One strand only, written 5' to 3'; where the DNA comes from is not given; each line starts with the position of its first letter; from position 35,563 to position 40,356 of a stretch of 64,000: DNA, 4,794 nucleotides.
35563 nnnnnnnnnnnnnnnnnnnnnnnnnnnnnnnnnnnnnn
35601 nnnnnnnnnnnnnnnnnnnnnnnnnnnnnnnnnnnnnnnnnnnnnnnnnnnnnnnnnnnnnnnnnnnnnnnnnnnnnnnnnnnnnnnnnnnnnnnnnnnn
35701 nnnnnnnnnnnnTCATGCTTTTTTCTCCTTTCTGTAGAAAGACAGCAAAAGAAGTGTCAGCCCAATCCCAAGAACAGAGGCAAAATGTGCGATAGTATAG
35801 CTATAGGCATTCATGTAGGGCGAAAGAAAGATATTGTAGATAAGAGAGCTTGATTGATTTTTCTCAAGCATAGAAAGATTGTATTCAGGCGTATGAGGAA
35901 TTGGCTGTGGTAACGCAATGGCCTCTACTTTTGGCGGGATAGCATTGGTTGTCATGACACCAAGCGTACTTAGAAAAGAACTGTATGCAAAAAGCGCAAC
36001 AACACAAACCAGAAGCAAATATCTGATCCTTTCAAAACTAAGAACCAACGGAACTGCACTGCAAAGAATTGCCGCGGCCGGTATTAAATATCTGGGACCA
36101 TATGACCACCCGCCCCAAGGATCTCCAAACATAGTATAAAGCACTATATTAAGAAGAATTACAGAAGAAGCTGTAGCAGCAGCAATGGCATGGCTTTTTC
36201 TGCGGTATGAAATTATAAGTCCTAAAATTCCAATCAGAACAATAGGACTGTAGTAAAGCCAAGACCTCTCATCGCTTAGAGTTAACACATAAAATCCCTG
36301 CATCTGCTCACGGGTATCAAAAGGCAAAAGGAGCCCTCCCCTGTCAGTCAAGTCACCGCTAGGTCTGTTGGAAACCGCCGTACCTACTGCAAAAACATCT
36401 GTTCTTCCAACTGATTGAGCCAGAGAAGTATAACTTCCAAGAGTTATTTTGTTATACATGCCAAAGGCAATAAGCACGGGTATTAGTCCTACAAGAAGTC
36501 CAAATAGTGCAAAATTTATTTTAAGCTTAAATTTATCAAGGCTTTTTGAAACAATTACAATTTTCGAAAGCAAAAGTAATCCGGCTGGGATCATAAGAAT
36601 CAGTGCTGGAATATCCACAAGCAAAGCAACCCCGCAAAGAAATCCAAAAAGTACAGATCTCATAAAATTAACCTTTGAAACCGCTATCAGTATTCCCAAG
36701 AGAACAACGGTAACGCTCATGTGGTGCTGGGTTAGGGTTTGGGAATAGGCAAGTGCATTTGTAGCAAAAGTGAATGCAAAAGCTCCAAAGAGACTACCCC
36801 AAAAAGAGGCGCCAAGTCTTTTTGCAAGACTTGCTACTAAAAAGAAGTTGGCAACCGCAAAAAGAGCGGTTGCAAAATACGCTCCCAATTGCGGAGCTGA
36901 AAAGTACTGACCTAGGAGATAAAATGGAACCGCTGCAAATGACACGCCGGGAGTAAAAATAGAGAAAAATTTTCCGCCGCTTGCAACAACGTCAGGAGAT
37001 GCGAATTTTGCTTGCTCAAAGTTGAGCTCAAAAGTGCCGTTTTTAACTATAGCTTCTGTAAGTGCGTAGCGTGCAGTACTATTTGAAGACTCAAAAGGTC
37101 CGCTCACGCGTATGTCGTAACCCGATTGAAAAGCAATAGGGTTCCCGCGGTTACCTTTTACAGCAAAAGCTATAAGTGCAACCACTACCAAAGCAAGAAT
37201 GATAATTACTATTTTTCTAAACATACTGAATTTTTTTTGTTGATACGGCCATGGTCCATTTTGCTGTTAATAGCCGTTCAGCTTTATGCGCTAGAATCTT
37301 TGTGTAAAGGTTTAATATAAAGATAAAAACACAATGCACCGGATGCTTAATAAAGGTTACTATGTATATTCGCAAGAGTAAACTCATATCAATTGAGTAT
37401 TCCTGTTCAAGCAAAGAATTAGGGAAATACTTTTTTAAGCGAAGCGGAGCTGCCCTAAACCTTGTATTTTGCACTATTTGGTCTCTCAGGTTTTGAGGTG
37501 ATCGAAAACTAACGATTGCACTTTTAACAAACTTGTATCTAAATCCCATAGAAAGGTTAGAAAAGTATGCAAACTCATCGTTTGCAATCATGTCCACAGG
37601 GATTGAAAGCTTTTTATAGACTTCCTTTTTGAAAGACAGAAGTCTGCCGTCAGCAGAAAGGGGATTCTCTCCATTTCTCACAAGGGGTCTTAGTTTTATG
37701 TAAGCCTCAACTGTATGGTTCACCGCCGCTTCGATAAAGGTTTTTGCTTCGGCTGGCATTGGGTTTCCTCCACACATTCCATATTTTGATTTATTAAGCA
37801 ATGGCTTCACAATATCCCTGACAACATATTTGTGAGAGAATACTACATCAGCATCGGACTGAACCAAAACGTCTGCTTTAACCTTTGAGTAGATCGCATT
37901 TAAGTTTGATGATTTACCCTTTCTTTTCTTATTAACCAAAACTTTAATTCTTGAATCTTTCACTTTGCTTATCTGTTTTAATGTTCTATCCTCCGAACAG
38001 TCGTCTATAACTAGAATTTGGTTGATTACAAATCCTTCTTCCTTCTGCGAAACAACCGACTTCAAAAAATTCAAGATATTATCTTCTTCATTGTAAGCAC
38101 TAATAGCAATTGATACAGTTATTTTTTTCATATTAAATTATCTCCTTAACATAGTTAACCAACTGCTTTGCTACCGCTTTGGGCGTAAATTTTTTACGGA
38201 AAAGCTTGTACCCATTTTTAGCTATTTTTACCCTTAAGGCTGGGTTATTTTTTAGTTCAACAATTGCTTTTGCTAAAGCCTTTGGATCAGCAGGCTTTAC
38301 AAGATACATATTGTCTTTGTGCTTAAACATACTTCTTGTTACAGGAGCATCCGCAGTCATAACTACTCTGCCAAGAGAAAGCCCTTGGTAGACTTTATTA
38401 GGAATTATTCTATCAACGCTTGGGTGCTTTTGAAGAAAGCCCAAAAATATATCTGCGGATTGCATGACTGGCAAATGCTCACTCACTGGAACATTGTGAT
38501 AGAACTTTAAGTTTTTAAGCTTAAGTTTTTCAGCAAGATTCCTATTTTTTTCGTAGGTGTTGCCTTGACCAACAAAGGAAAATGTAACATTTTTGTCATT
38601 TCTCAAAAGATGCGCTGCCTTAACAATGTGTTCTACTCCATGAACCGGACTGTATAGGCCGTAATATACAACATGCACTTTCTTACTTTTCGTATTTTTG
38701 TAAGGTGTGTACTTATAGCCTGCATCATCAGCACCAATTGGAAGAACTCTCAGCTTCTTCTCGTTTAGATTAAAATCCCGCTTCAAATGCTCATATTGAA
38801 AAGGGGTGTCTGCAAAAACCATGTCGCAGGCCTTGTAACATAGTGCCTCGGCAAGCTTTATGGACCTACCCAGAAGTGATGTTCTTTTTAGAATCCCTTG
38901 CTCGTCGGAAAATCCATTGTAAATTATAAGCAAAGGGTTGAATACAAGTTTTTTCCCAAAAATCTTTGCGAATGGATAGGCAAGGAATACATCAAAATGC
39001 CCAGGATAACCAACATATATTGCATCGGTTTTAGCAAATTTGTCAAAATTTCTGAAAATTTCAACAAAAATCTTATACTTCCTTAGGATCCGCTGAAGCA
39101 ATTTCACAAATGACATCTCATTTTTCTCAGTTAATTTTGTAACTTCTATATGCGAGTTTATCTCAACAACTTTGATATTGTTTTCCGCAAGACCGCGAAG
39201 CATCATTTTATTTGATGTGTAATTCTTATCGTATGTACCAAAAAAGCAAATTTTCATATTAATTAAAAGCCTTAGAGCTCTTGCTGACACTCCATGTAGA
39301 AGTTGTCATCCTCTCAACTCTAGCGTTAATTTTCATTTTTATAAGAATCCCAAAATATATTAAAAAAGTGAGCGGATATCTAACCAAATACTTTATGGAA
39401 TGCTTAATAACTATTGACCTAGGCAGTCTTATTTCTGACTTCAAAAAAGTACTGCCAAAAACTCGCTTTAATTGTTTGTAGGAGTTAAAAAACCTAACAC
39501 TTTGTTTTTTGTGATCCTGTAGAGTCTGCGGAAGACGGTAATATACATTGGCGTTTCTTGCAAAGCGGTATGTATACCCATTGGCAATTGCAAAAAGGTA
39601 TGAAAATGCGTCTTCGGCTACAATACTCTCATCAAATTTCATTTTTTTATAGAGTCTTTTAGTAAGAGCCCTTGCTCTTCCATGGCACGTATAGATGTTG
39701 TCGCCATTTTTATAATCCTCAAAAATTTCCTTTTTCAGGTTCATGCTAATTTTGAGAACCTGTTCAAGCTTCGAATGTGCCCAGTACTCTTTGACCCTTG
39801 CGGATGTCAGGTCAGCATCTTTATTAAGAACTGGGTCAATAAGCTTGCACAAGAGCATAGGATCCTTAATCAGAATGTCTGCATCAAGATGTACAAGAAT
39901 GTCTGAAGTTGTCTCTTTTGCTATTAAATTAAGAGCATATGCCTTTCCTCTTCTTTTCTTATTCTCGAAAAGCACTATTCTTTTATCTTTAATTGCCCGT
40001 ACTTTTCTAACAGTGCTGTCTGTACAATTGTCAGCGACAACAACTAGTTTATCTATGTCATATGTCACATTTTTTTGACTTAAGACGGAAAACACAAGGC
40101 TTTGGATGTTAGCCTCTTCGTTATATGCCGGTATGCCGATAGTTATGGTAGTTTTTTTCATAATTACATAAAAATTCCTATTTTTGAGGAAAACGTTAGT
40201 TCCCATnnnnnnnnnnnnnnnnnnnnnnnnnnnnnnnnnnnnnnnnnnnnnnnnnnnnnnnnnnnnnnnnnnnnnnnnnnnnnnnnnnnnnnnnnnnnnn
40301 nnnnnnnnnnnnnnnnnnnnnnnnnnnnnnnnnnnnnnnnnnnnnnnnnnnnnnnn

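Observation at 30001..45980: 16-kb glycan synthesis/remodelling operon with two unusual fusions (Wzx-GT4 and Dpm1-like GT2 plus processive GT2 synthase)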

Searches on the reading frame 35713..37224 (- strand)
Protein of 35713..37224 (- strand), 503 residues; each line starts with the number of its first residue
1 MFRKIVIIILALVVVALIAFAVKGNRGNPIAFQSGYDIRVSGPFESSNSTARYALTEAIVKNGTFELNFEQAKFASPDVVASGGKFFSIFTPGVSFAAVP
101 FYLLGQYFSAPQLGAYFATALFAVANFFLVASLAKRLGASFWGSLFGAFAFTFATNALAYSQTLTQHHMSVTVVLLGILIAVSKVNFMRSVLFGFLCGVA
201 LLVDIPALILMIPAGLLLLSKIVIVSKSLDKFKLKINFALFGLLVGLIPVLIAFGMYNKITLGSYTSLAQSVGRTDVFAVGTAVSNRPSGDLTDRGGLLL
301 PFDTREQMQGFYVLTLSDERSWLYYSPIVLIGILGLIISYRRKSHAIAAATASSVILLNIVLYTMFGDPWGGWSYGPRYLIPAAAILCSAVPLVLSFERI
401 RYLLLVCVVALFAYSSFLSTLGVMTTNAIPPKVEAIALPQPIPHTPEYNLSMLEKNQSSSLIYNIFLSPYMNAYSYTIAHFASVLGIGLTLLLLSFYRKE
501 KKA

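Call 4: search_protein_families(library=pfam, proteins=[window:35713-37224:-], max_evalue=0.01)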
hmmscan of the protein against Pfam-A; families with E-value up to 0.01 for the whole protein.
window:35713-37224:- (503 aa): 0 families

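Call 6: search_protein_families(library=ncbifam, proteins=[window:35713-37224:-], max_evalue=0.01)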
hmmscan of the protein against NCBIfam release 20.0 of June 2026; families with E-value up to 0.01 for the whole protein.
window:35713-37224:- (503 aa): 1 family
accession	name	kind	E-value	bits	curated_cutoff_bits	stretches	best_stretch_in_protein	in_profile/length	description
NF047440.1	LA3751_2_3_fam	subfamily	1.7e-10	40.4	200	2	307-425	266-388/460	LA_3751/LA_3752 family putative glycosyltransferase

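Call 13: search_protein_families(library=pfam, proteins=[window:35713-37224:-], max_evalue=10)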
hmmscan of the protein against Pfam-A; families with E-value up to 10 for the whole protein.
window:35713-37224:- (503 aa): 1 family
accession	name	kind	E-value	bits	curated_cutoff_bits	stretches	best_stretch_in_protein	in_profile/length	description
PF25425.1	YfjL_N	-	8.7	7.2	27.8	1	3-31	2-30/97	YfjL-like, N-terminal domain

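Call 33: search_solved_structures(query=A4, max_evalue=10)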
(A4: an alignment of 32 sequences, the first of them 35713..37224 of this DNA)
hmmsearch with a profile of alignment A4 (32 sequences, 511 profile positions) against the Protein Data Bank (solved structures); distinct sequences matched with E-value up to 10: 1.
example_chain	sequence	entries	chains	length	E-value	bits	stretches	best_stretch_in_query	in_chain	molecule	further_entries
7f4v_aF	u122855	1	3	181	0.53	11.8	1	246-314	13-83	Photosystem I reaction center subunit III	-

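Call 36: search_protein_families(library=pfam, alignment_id=A4, max_evalue=0.05)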
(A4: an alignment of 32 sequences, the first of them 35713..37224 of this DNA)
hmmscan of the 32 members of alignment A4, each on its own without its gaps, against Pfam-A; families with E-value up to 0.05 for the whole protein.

A. member 1, window:35713-37224:- (503 aa): 0 families

B. families by the number of members that match (of 32 scanned): 5 families
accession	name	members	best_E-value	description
PF13231.12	PMT_2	4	4.9e-05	Dolichyl-phosphate-mannose-protein mannosyltransferase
PF06271.18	RDD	1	1.6e-05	RDD family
PF11028.14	TMEM260-like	1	0.0044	Protein O-mannosyl-transferase TMEM260-like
PF21844.1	DUF6903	1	0.028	Family of unknown function (DUF6903)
PF09446.15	VMA21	1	0.031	VMA21-like domain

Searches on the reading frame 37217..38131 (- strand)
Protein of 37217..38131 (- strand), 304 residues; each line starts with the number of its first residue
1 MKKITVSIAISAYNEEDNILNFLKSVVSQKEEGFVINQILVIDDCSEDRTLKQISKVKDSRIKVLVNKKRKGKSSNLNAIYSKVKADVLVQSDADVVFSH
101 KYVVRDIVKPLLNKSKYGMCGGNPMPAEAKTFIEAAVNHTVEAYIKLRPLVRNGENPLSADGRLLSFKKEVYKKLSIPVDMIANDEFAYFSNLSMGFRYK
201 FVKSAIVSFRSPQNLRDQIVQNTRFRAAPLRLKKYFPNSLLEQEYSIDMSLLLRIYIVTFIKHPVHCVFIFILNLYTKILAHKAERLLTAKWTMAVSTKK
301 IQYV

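Call 4: search_protein_families(library=pfam, proteins=[window:37217-38131:-], max_evalue=0.01)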
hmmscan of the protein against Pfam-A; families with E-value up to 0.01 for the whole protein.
window:37217-38131:- (304 aa): 4 families
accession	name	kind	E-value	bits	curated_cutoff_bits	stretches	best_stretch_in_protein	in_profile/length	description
PF00535.33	Glycos_transf_2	-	6.7e-22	78.6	23.3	1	7-158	1-150/168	Glycosyl transferase family 2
PF13641.12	Glyco_tranf_2_3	-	5.5e-12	46.6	27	1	6-224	3-226/230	Glycosyltransferase like family 2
PF13506.12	Glyco_transf_21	-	0.00018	21.4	21.7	1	72-146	17-89/174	Glycosyl transferase family 21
PF10111.15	Glyco_tranf_2_2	-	0.0071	16.3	27.3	0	8-100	2-96/276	Glycosyltransferase like family 2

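Call 6: search_protein_families(library=ncbifam, proteins=[window:37217-38131:-], max_evalue=0.01)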
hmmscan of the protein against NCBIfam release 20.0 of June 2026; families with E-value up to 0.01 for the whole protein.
window:37217-38131:- (304 aa): 19 families
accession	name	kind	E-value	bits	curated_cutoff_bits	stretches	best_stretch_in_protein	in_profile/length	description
TIGR03937.1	PgaC_IcaA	equivalog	1.5e-15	57.1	422.3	1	5-130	46-169/407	poly-beta-1,6-N-acetyl-D-glucosamine synthase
NF010496.0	PRK13915.1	equivalog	1.4e-10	40.8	262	1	3-116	30-147/307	glucosyl-3-phosphoglycerate synthase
NF047683.1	TeichurnBiosyTuaG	equivalog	4e-08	33.2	400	1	3-105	5-106/252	teichuronic acid biosynthesis protein TuaG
NF007986.1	PRK10714.1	equivalog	9e-08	31.5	529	1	5-99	7-104/316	undecaprenyl-phosphate 4-deoxy-4-formamido-L-arabinose transferase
TIGR04242.1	nodulat_NodC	equivalog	1.4e-07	30.8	550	1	5-109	49-154/395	chitooligosaccharide synthase NodC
TIGR04283.1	glyco_like_mftF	equivalog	1.7e-07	31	182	1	6-111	1-97/221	TIGR04283 family arsenosugar biosynthesis glycosyltransferase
NF053739.1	GlytfEpsEBac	equivalog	5.9e-07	28.7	450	1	6-123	3-119/265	glycosyltransferase EpsE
NF047588.1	GlcsyltransPgfSStrep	equivalog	7.5e-07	28.7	500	1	5-108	2-107/308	glycosyltransferase PgfS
NF053846.1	glyco_with_XrtP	equivalog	1e-06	27.7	520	1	28-95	61-133/440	XrtP-associated glycosyltransferase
TIGR03472.1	HpnI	equivalog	2.7e-06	26.5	310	1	14-114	51-154/373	bacteriohopanetetrol glucosamine biosynthesis glycosyltransferase HpnI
TIGR03965.1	mycofact_glyco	equivalog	6.4e-06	25.3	280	1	5-103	75-172/467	mycofactocin biosynthesis glycosyltransferase MftF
TIGR04182.1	glyco_TIGR04182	equivalog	1.3e-05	24.8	325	1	6-115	2-101/293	S-layer glycoprotein N-glycosyltransferase AglJ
NF038302.1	EPS_HpsE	equivalog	1.6e-05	24.1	300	1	5-59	2-56/307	hormogonium polysaccharide biosynthesis glycosyltransferase HpsE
TIGR03111.1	glyc2_xrt_Gpos1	hypoth_equivalog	2.8e-05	23.1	363.95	1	5-109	50-154/439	TIGR03111 family XrtG-associated glycosyltransferase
NF007482.0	PRK10073.1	equivalog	8.3e-05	21.7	423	1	4-98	6-98/334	glycosyltransferase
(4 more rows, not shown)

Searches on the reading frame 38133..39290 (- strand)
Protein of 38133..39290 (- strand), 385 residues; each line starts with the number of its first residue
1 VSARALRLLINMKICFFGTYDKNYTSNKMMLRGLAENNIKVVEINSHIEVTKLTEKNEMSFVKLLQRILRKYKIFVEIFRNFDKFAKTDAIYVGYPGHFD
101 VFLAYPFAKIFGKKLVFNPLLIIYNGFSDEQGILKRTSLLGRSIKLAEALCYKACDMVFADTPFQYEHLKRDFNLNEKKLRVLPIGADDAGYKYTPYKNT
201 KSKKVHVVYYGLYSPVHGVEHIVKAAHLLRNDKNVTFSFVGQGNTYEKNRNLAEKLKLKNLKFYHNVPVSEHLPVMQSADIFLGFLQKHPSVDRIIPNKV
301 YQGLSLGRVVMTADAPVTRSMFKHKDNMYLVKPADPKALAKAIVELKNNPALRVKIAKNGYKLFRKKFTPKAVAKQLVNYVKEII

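Call 4: search_protein_families(library=pfam, proteins=[window:38133-39290:-], max_evalue=0.01)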
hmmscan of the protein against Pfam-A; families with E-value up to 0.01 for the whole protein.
window:38133-39290:- (385 aa): 4 families
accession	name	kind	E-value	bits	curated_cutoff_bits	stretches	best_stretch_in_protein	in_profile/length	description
PF00534.26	Glycos_transf_1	-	1.7e-19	70.4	26.4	1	200-362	11-171/172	Glycosyl transferases group 1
PF13692.12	Glyco_trans_1_4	-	4.1e-16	59.9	27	1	206-348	3-141/142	Glycosyl transferases group 1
PF13524.12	Glyco_trans_1_2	-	1.8e-11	44.6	25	1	230-378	10-143/144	Glycosyl transferase-like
PF13439.12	Glyco_transf_4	-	0.001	19.5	28.5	1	119-189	98-168/170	Glycosyltransferase Family 4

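Call 6: search_protein_families(library=ncbifam, proteins=[window:38133-39290:-], max_evalue=0.01)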
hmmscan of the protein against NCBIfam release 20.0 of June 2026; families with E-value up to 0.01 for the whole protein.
window:38133-39290:- (385 aa): 14 families
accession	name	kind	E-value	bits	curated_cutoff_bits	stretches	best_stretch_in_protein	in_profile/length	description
NF007640.0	PRK10307.1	subfamily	8.3e-19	67.8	276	1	202-383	227-406/411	WcaI family glycosyltransferase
NF041876.1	EPS_EpsE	equivalog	1.7e-11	44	400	1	177-377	185-389/389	exopolysaccharide biosynthesis GT4 family glycosyltransferase EpsE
NF038229.1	Glyco4_Geo_Pelo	equivalog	5.9e-11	42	400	1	154-384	109-336/338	GPMC system family 4 glycosyltransferase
TIGR04007.1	wcaI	equivalog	2.5e-09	36.3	800.45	1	204-343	231-371/407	colanic acid biosynthesis glycosyltransferase WcaI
TIGR04063.1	stp3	hypoth_equivalog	3.8e-08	32.6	442.05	1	207-368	216-379/397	TIGR04063 family PEP-CTERM/XrtA system glycosyltransferase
NF047684.1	TeichurnBiosyTuaC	equivalog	5e-08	32.3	550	1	177-384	184-389/391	teichuronic acid biosynthesis protein TuaC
TIGR03088.1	stp2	hypoth_equivalog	1.6e-07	30.8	409.05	1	196-376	186-365/374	TIGR03088 family PEP-CTERM/XrtA system glycosyltransferase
NF038298.1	EPS_HpsO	equivalog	1.1e-05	24.5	575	1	331-385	334-388/388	hormogonium polysaccharide biosynthesis glycosyltransferase HpsO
NF046085.1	XrtY_assoc_Gly1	equivalog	1.2e-05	24.4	400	1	198-384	203-384/387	XrtY-associated glycosyltransferase XYAG1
NF047676.1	TeichurnBiosyTuaH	equivalog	2.5e-05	23.3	550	1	141-350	145-355/384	teichuronic acid biosynthesis protein TuaH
NF053513.1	Gtran_IagA_BgsA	equivalog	2.8e-05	23.3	460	1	144-383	95-330/333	LTA glycolipid anchor biosynthesis glycosyltransferase, IagA/BgsA family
TIGR02149.1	glgA_Coryne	subfamily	3.5e-05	23.1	302.4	1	148-384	138-390/391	glycogen synthase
TIGR03999.1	thiol_BshA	equivalog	5.4e-05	22.3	273.7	1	206-383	201-372/375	N-acetyl-alpha-D-glucosaminyl L-malate synthase BshA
NF050056.1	ProtGlycPglH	equivalog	0.00047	19.4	600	1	197-384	172-353/354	GalNAc-alpha-(1->4)-GalNAc-alpha-(1->3)-diNAcBac-PP-undecaprenol alpha-1,4-N-acetyl-D-galactosaminyltransferase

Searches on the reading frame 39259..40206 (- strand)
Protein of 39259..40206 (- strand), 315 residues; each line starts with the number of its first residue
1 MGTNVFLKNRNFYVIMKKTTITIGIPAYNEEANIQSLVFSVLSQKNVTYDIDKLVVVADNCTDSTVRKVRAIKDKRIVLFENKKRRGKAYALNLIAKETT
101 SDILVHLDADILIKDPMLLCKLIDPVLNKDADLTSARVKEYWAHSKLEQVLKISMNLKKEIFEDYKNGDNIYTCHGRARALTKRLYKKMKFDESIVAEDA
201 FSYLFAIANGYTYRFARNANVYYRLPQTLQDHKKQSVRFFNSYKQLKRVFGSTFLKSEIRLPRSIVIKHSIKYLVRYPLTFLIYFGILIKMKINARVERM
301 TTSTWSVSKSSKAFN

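Call 4: search_protein_families(library=pfam, proteins=[window:39259-40206:-], max_evalue=0.01)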
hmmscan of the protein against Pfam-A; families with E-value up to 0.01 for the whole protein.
window:39259-40206:- (315 aa): 4 families
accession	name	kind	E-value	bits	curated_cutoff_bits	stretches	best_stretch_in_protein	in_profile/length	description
PF00535.33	Glycos_transf_2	-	1.9e-22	80.5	23.3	1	22-186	1-164/168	Glycosyl transferase family 2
PF13641.12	Glyco_tranf_2_3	-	4.4e-12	46.9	27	1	21-238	3-226/230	Glycosyltransferase like family 2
PF13632.12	Glyco_trans_2_3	-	2.5e-07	31.2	27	1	169-289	67-178/198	Glycosyl transferase family group 2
PF13704.12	Glyco_tranf_2_4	-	0.0014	19.5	27.5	1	48-110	16-81/98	Glycosyl transferase family 2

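Call 6: search_protein_families(library=ncbifam, proteins=[window:39259-40206:-], max_evalue=0.01)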
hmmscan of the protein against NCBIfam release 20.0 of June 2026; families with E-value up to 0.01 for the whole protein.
window:39259-40206:- (315 aa): 15 families
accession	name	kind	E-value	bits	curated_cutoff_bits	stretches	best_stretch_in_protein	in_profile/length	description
NF041865.1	EpsU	equivalog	1.8e-15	56.8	700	1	18-286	38-307/394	exopolysaccharide biosynthesis GT2 family glycosyltransferase EpsU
TIGR03937.1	PgaC_IcaA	equivalog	2.5e-15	56.3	422.3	1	17-115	43-140/407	poly-beta-1,6-N-acetyl-D-glucosamine synthase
NF010496.0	PRK13915.1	equivalog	1.9e-13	50.2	262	1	17-130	29-146/307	glucosyl-3-phosphoglycerate synthase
TIGR04283.1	glyco_like_mftF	equivalog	4.8e-09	36.1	182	1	21-169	1-138/221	TIGR04283 family arsenosugar biosynthesis glycosyltransferase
NF047683.1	TeichurnBiosyTuaG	equivalog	6e-08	32.6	400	1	16-115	3-101/252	teichuronic acid biosynthesis protein TuaG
TIGR03965.1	mycofact_glyco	equivalog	2.9e-06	26.4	280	1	18-115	73-169/467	mycofactocin biosynthesis glycosyltransferase MftF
NF038302.1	EPS_HpsE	equivalog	1.4e-05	24.3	300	1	20-114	2-100/307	hormogonium polysaccharide biosynthesis glycosyltransferase HpsE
NF045692.1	OglycostaseCruG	equivalog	1.9e-05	23.8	600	1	19-136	41-162/386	2'-O-glycosyltransferase CruG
TIGR04182.1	glyco_TIGR04182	equivalog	2.2e-05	24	325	1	21-193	2-163/293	S-layer glycoprotein N-glycosyltransferase AglJ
NF041875.1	EPS_EpsD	equivalog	5.7e-05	22.7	370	1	23-114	3-93/325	exopolysaccharide biosynthesis glycosyltransferase EpsD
TIGR03111.1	glyc2_xrt_Gpos1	hypoth_equivalog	7.6e-05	21.7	363.95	1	11-115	41-146/439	TIGR03111 family XrtG-associated glycosyltransferase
TIGR03469.1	HpnB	hypoth_equivalog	0.00056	19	379.25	1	20-139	45-173/386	hopene-associated glycosyltransferase HpnB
TIGR04242.1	nodulat_NodC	equivalog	0.0032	16.5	550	1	20-122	49-152/395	chitooligosaccharide synthase NodC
NF038299.1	EPS_HpsN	equivalog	0.0036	16.3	425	1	20-122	2-103/317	hormogonium polysaccharide biosynthesis glycosyltransferase HpsN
NF053739.1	GlytfEpsEBac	equivalog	0.0038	16.3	450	1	20-110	4-92/265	glycosyltransferase EpsE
